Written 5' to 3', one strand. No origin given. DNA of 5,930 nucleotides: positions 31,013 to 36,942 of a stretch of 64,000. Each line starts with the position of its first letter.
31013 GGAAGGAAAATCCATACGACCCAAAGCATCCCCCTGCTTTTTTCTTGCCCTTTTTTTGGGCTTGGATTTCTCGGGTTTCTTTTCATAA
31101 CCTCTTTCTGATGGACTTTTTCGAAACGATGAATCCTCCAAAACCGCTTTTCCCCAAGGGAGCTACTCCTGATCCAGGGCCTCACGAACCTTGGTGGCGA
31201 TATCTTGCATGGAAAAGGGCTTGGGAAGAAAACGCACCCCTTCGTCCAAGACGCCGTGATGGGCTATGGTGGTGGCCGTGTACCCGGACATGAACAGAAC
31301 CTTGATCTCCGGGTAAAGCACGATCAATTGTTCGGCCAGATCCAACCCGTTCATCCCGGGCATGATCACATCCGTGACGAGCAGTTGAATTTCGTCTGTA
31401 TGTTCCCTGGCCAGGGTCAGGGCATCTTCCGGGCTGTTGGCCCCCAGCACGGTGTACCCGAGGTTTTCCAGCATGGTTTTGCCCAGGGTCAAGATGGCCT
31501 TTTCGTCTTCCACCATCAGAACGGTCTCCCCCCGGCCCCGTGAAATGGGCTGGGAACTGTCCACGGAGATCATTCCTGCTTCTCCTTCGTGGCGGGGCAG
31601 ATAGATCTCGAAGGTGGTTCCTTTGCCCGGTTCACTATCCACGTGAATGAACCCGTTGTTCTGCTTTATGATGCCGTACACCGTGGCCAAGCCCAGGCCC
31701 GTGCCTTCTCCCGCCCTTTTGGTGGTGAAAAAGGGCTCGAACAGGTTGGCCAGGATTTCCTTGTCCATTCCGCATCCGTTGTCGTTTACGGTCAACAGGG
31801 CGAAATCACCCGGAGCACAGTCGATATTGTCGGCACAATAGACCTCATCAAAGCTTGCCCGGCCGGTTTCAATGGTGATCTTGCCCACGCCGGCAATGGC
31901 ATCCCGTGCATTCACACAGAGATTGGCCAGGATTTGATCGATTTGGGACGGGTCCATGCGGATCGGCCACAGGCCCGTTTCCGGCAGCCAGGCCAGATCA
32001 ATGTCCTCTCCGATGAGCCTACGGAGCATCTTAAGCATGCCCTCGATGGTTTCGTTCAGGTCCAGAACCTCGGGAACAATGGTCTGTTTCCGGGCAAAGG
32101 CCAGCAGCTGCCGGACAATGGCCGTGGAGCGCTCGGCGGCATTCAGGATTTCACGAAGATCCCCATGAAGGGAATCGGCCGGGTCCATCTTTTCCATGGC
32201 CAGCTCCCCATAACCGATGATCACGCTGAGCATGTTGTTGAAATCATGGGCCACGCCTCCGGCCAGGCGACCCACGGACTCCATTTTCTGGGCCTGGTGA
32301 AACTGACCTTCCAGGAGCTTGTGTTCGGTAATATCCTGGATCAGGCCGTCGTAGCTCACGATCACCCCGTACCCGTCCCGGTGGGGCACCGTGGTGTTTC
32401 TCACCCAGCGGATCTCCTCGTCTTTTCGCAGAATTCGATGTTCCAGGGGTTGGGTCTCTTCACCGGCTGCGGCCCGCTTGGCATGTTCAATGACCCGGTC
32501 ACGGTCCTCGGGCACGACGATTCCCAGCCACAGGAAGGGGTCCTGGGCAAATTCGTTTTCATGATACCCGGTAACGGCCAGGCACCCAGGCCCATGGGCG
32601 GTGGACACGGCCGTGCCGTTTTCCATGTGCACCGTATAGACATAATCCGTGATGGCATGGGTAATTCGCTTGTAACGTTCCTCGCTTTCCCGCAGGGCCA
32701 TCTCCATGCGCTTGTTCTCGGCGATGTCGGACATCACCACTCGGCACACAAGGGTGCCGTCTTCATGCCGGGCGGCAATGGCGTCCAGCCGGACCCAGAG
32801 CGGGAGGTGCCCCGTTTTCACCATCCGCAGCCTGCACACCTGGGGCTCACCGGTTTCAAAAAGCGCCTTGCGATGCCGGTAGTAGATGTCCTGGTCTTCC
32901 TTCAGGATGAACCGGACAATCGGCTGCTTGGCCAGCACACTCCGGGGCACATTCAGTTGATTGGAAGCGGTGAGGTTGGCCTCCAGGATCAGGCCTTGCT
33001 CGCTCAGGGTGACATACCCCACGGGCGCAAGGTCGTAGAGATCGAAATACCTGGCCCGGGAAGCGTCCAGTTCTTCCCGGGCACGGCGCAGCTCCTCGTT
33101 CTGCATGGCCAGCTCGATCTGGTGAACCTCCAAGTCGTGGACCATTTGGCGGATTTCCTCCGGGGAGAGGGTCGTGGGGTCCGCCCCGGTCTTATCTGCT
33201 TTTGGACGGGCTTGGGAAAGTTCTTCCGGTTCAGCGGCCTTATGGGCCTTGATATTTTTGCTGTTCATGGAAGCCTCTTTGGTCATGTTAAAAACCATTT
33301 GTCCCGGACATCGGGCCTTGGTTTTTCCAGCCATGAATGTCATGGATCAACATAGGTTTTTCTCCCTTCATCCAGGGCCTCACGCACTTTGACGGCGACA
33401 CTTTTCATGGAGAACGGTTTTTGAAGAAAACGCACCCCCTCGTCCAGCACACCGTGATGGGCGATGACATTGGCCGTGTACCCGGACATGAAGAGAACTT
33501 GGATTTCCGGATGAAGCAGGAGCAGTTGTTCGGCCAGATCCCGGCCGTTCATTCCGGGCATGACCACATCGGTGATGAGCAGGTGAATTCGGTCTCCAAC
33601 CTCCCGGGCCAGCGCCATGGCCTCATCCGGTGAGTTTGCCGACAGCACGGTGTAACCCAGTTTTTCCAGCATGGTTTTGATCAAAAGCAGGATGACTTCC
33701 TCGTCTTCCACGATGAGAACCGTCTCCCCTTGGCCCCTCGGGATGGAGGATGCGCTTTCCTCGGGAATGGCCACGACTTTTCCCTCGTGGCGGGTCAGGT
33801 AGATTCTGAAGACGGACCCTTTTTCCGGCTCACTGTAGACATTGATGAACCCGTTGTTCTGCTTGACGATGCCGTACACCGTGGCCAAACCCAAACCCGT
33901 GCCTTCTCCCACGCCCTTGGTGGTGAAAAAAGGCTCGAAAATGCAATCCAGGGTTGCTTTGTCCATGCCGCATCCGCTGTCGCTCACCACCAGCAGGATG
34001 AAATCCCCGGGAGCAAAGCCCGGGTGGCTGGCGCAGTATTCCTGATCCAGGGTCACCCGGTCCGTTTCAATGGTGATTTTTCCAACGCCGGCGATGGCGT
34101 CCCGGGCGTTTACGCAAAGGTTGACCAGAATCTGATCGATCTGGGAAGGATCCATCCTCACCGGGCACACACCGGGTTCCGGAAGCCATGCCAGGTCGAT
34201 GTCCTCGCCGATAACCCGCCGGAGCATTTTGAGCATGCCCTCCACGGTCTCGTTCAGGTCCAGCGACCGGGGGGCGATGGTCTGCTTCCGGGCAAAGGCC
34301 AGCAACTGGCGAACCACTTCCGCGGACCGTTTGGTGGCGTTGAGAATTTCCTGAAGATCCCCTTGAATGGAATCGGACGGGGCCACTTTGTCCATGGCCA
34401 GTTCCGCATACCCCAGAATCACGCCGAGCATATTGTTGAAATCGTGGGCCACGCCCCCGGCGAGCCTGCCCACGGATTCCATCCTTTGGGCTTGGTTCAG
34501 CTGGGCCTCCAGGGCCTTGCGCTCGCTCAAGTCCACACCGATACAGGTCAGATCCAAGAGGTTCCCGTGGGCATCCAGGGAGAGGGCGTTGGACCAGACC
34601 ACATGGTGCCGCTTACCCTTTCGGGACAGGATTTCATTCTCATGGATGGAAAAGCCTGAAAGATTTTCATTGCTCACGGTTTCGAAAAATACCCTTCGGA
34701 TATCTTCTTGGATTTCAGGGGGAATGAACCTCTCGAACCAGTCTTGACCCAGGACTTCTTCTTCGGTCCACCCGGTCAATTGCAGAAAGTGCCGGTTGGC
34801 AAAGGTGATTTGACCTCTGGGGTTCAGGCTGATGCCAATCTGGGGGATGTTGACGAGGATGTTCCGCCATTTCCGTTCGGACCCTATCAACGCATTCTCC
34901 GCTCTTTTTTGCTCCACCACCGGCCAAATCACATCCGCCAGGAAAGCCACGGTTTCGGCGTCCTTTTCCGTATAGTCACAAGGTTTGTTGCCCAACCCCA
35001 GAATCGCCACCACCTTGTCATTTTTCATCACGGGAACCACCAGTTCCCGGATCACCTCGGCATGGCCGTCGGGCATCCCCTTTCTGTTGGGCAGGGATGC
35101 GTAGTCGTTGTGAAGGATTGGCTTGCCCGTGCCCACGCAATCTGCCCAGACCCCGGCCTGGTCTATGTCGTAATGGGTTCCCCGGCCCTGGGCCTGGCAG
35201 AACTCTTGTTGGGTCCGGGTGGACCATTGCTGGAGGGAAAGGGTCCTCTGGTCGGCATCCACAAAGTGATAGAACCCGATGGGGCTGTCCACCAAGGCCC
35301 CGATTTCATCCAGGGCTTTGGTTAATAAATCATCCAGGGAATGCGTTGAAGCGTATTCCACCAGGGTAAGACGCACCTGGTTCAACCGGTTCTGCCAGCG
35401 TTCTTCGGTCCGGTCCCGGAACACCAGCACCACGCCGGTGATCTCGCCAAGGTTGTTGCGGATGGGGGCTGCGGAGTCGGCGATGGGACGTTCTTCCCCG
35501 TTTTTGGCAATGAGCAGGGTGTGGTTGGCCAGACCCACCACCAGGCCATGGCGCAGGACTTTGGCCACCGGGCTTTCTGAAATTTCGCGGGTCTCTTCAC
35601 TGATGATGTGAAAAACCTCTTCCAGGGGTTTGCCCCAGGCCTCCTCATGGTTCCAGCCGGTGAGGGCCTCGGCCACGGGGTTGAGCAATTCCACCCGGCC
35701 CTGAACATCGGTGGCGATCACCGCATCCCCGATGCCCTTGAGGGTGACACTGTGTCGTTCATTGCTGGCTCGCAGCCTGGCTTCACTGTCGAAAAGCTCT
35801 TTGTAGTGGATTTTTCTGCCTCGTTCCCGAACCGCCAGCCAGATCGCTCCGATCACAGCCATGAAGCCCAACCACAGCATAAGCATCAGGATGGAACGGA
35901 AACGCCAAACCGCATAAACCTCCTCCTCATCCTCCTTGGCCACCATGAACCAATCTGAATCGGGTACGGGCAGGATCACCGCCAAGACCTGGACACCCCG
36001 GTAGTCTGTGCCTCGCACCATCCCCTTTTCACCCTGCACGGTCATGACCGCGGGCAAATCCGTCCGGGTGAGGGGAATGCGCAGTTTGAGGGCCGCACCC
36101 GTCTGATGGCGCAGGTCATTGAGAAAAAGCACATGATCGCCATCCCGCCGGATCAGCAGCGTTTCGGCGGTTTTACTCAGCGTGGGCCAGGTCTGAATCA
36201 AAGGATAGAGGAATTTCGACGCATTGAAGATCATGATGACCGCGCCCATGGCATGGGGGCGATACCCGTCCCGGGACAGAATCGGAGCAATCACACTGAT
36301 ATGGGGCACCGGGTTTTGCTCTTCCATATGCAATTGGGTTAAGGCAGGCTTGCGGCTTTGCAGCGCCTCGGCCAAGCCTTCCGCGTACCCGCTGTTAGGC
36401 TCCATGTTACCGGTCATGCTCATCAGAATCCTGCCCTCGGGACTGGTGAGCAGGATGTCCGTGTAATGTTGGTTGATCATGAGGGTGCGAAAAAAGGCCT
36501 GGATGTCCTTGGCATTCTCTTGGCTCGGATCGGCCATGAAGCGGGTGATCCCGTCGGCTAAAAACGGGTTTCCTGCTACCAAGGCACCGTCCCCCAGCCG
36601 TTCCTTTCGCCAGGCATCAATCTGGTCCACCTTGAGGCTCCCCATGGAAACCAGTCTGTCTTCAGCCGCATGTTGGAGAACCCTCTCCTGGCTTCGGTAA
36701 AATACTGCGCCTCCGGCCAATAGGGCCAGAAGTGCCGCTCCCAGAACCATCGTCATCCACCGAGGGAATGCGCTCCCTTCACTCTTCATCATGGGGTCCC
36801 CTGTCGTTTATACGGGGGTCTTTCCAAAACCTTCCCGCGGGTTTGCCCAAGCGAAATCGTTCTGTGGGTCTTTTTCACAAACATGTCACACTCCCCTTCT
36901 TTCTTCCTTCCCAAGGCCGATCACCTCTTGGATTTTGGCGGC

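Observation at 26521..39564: Tandem array of five paralogous PAS hybrid histidine kinases sharing a near-identical kinase-receiver core at DNA level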

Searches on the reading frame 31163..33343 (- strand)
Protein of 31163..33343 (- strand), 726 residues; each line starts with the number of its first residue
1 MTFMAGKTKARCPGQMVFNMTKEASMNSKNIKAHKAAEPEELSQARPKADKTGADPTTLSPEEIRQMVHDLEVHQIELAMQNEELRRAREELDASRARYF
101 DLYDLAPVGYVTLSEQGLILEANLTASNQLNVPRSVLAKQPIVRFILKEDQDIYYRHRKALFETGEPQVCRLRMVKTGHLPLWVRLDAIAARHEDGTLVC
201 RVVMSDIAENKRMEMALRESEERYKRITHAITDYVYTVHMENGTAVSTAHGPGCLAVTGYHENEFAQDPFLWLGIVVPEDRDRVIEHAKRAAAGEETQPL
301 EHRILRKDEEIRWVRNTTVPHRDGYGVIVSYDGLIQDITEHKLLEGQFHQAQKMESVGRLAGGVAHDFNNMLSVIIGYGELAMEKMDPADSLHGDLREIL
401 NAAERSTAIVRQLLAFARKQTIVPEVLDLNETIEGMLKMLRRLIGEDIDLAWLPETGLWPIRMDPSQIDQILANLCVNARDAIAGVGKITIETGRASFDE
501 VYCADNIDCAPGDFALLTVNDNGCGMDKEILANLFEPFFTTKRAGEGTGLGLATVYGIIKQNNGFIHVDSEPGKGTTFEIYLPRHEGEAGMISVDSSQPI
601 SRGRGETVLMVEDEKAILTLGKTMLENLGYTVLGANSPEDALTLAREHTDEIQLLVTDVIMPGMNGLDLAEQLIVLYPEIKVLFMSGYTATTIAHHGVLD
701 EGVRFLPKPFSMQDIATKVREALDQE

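Call 5: search_protein_families(library=pfam, proteins=[window:31163-33343:-], max_evalue=0.001)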
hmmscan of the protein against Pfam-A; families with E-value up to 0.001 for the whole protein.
window:31163-33343:- (726 aa): 7 families
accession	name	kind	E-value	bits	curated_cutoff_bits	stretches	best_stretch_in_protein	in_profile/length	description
PF02518.31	HATPase_c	-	4.2e-23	82.4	26.4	1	464-584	2-109/111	Histidine kinase-, DNA gyrase B-, and HSP90-like ATPase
PF00072.30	Response_reg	-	5.4e-19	68.8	30.2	1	608-719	1-110/111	Response regulator receiver domain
PF08447.18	PAS_3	-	1.4e-17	64.1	25.6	1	252-333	6-87/89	PAS fold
PF13426.13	PAS_9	-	2.2e-12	47.6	27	2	107-209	1-103/103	PAS domain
PF00989.32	PAS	-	5.3e-12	46.2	22.6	1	99-200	3-106/113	PAS fold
PF00512.31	HisKA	-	6.1e-09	36.2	26.9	1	358-420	3-64/66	His Kinase A (phospho-acceptor) domain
PF08448.16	PAS_4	-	1.4e-08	35.4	23.1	1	276-341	44-108/110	PAS fold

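Call 30: search_protein_families(library=ncbifam, proteins=[window:31163-33343:-], max_evalue=0.00001)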
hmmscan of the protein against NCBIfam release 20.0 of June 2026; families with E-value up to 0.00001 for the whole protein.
window:31163-33343:- (726 aa): 109 families (the best 25 are shown)
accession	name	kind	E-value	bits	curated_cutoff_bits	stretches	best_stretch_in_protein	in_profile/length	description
NF046020.1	HisKinCckABruc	equivalog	7.6e-131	437.6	1000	1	69-724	194-868/868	cell cycle histidine kinase CckA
NF046026.1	HisKinCckACaul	equivalog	1.4e-104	350.5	1000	1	334-724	279-677/678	cell cycle histidine kinase CckA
NF010076.0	PRK13557.1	subfamily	7.2e-103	344.8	631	1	255-724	63-534/540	histidine kinase famiy protein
NF010411.0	PRK13837.1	equivalog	7.2e-88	295.5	647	1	335-725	428-814/828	two-component system VirA-like sensor kinase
NF008468.0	PRK11360.1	equivalog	1.5e-54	185.4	646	1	217-588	263-612/616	two-component system sensor histidine kinase AtoS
NF052574.1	HisKinEspCMyxo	equivalog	4.9e-53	180.4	1200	1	266-724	330-784/785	serine histidine kinase EspC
NF052573.1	HisKinEspAMyxo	equivalog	1.6e-50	171.9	1400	1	301-714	328-741/755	serine histidine kinase EspA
NF007688.0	PRK10364.1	equivalog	3.2e-39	135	479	1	340-584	223-451/460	two-component system sensor histidine kinase ZraS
NF047466.1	hybrid_RR_LvrB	exception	2.5e-34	119.1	500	1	340-584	135-376/377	hybrid histidine kinase/response regulator LvrB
NF038348.1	T2SS_HK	subfamily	2.6e-31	108.7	450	1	397-583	402-572/574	histidine kinase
TIGR02956.1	TMAO_torS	equivalog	2.4e-30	105.4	676.5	1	461-724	573-821/967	TMAO reductase system sensor histidine kinase/response regulator TorS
NF041777.1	sens_FixL_Rhizob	equivalog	1.1e-28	100.1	850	1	353-584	258-481/485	sensor protein FixL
NF008302.0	PRK11091.1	equivalog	2.3e-26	92.2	838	1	278-721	206-641/779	aerobic respiration two-component sensor histidine kinase ArcB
NF046044.1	PnpS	equivalog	1.7e-25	89.8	400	1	333-583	155-390/390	two-component system histidine kinase PnpS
NF041880.1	EPS_EpsF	equivalog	2.2e-23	82.5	900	1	213-583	135-492/492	response regulator EpsF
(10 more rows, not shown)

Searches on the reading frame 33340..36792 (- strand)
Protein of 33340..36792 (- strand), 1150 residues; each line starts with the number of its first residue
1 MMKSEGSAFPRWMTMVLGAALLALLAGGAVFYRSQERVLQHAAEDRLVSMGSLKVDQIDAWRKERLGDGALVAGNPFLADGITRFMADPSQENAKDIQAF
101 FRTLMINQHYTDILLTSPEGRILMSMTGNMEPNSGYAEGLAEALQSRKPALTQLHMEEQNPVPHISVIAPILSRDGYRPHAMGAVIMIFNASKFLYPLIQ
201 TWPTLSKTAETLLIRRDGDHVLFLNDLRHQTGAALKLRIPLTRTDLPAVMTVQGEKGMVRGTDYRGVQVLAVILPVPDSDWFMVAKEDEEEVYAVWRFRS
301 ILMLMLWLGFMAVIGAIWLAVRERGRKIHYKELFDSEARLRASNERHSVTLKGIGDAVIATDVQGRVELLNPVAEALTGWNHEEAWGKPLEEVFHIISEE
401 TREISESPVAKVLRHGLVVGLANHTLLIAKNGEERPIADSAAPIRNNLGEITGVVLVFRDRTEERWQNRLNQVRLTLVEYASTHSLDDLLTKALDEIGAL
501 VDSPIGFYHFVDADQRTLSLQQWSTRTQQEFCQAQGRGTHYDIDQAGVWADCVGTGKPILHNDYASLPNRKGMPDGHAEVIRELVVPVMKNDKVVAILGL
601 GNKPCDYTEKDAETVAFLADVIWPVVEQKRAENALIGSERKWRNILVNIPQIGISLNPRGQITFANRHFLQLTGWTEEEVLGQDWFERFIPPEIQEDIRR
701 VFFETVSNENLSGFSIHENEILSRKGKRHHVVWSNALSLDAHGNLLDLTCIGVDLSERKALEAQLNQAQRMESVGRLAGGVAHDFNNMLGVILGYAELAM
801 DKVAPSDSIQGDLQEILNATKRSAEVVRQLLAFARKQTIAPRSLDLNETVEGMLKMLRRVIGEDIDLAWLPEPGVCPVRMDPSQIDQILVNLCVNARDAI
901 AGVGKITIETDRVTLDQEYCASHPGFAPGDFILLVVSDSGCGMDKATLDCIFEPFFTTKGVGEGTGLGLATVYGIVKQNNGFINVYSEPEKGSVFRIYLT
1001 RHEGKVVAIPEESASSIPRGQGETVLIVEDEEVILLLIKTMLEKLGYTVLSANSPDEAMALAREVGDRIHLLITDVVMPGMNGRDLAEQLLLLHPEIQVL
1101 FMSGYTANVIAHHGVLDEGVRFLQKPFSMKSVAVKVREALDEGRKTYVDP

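Call 5: search_protein_families(library=pfam, proteins=[window:33340-36792:-], max_evalue=0.001)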
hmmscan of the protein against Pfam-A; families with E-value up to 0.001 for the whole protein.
window:33340-36792:- (1150 aa): 11 families
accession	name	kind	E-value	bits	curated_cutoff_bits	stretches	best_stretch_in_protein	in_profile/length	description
PF13185.12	GAF_2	-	6.6e-27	94.8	28.6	1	483-626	1-135/136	GAF domain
PF00989.32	PAS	-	4.7e-24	85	22.6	2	351-461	7-113/113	PAS fold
PF08448.16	PAS_4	-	9.6e-24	84.2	23.1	2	353-465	3-109/110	PAS fold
PF13426.13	PAS_9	-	2.2e-19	70.1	27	2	356-463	2-103/103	PAS domain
PF02518.31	HATPase_c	-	1.9e-18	67.4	26.4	1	881-1000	2-108/111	Histidine kinase-, DNA gyrase B-, and HSP90-like ATPase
PF00072.30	Response_reg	-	3.3e-18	66.3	30.2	1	1025-1133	1-107/111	Response regulator receiver domain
PF13188.13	PAS_8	-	4.6e-10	39.5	21.8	1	641-698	2-57/65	PAS domain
PF08447.18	PAS_3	-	3.3e-08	34.1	25.6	0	663-744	2-81/89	PAS fold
PF00512.31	HisKA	-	7.4e-08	32.8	26.9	1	775-837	3-64/66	His Kinase A (phospho-acceptor) domain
PF01590.32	GAF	-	4.4e-07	30.9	22.4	1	486-622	2-129/133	GAF domain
PF02743.24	dCache_1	-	6e-06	26.4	45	1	83-285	43-239/240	Cache domain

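Call 15: find_related_loci(query=window:33340-36792:-, collection=genome_contigs, flank=10000)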
Query window:33340-36792:- (1150 aa) in genome_contigs; peptide patterns used: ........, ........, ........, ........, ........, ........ (x = any residue, [..] = any of these).
600 stretches matched a pattern (row limit reached: there are more); 599 encode a relative of the query (tblastn E <= 1e-3); the best 80 are kept; 80 distinct loci.
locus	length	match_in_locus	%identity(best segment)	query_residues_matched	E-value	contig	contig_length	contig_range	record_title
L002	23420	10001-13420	54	3-1141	0e+0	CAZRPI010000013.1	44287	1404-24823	MAG TPA_asm: uncultured Pelobacter sp. isolate binchicken_co20_398 genome assembly, contig: NODE_1913_length_44287_cov_1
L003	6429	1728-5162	48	1-1140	0e+0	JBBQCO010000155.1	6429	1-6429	MAG: Desulfobulbales bacterium isolate Co_metawrap_1229 Cmw_1229_k141_23999273_length_6429_cov_8.0000, whole genome shot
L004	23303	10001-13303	44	44-1141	0e+0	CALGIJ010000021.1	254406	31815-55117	MAG TPA_asm: uncultured Desulfobacterales bacterium isolate SRR3330205_bin.88_CONCOCT_v1.1_MAG genome assembly, contig:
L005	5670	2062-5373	42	4-1140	0e+0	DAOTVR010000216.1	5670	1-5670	MAG TPA_asm: Anaerolineae bacterium isolate H111_70 k127_1871015, whole genome shotgun sequence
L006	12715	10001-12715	39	26-965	0e+0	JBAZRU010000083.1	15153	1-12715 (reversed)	MAG: Candidatus Hydrogenedentales bacterium isolate SO_2017_GW1_155 NODE_14634_length_15153_cov_0.959603_OW334_2017, who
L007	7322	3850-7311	41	1-1037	0e+0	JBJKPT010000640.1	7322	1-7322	MAG: Desulfobacterales bacterium isolate Bin_14 S1Ck127_190797_flag_0_multi_4.0000_len_7322, whole genome shotgun sequen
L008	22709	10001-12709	55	331-1141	1e-176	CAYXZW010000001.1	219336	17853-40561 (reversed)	MAG TPA_asm: uncultured Smithella sp. isolate SRP302447_co2_126 genome assembly, contig: NODE_194_length_219336_cov_14.1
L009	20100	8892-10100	68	740-1142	1e-173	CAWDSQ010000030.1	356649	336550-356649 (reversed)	MAG: uncultured delta proteobacterium isolate MFD04716.bin.2.188 genome assembly, contig: contig_63421, whole genome sho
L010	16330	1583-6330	54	336-1146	2e-173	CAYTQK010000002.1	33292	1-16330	MAG TPA_asm: uncultured Desulfobacterales bacterium isolate SRP252850_co1_236 genome assembly, contig: NODE_2162_length_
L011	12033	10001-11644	54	598-1146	2e-172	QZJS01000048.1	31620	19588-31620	MAG: Desulfobacteraceae bacterium isolate SURF_33 Ga0104751_1002135, whole genome shotgun sequence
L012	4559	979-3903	55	1-1140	9e-177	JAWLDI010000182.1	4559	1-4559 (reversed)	MAG: Pelovirga sp. isolate 20BLK6-1.bin.101 NODE_25486_length_4559_cov_5.551121, whole genome shotgun sequence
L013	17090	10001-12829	55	328-1143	1e-169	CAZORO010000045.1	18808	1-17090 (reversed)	MAG TPA_asm: uncultured bacterium isolate SRP278314_co2_16 genome assembly, contig: NODE_3916_length_18808_cov_4.702608,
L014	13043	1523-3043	55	638-1141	5e-167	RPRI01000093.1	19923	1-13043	MAG: Desulfobacteraceae bacterium isolate metabat2.783 metabat2.783_Contig_985863, whole genome shotgun sequence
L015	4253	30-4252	53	611-1144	5e-173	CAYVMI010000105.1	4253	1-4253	MAG TPA_asm: uncultured Desulfobacterales bacterium isolate SRP167671_co2_52 genome assembly, contig: NODE_23171_length_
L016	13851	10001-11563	54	625-1142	4e-166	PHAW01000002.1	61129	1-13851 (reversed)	MAG: Deltaproteobacteria bacterium HGW-Deltaproteobacteria-3 bjp_ig2157_scaffold_369, whole genome shotgun sequence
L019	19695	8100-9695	54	625-1150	1e-164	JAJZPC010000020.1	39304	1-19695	MAG: Deltaproteobacteria bacterium isolate SKS1.bin10 NODE_1731_length_39304_cov_4.474973, whole genome shotgun sequence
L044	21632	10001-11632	51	616-1150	2e-157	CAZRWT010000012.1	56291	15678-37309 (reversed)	MAG TPA_asm: uncultured Syntrophobacteraceae bacterium isolate binchicken_co168_346 genome assembly, contig: NODE_906_le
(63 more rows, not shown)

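Call 30: search_protein_families(library=ncbifam, proteins=[window:33340-36792:-], max_evalue=0.00001)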
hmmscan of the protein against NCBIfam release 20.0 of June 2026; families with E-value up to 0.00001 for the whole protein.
window:33340-36792:- (1150 aa): 96 families (the best 25 are shown)
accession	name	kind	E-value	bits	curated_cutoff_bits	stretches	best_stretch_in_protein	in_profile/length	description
NF046020.1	HisKinCckABruc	equivalog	1.1e-117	394.1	1000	1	630-1141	336-868/868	cell cycle histidine kinase CckA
NF010076.0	PRK13557.1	subfamily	7.9e-107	357.9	631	1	661-1142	54-535/540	histidine kinase famiy protein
NF046026.1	HisKinCckACaul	equivalog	4.2e-101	339.1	1000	1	753-1141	281-677/678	cell cycle histidine kinase CckA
NF010411.0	PRK13837.1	equivalog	1.8e-96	324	647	1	755-1144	431-816/828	two-component system VirA-like sensor kinase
NF008468.0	PRK11360.1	equivalog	6.7e-71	239.4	646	2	641-1005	269-612/616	two-component system sensor histidine kinase AtoS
NF052574.1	HisKinEspCMyxo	equivalog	2.5e-57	194.6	1200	1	659-1141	305-784/785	serine histidine kinase EspC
NF052573.1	HisKinEspAMyxo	equivalog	4.9e-57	193.5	1400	2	660-1106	274-716/755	serine histidine kinase EspA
NF007688.0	PRK10364.1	equivalog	1.1e-40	139.8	479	1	717-1000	183-450/460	two-component system sensor histidine kinase ZraS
NF007298.0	PRK09776.1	equivalog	1.8e-35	122.2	1135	1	343-466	553-675/1111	diguanylate cyclase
TIGR02956.1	TMAO_torS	equivalog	2.9e-35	121.6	676.5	1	783-1145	473-825/967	TMAO reductase system sensor histidine kinase/response regulator TorS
NF047466.1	hybrid_RR_LvrB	exception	5.1e-32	111.5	500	1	757-996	135-371/377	hybrid histidine kinase/response regulator LvrB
TIGR00229.1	sensory_box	domain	1.4e-31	109.2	22.9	2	638-765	3-126/126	PAS domain S-box protein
NF008302.0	PRK11091.1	equivalog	7.9e-31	107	838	1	625-1139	140-642/779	aerobic respiration two-component sensor histidine kinase ArcB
NF046044.1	PnpS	equivalog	5.6e-30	104.6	400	1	608-999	22-389/390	two-component system histidine kinase PnpS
NF038348.1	T2SS_HK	subfamily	4.8e-29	101.2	450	1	809-999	397-571/574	histidine kinase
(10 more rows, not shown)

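Call 38: find_encoding_contigs(protein=window:33340-36792:-, flank=10000, max_places=8)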
Protein window:33340-36792:- (1150 aa): no gene with exactly this product is on record in the collection.
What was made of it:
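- Tried and rejected: Exact look-up of HK4 (call 38) found nothing on record.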
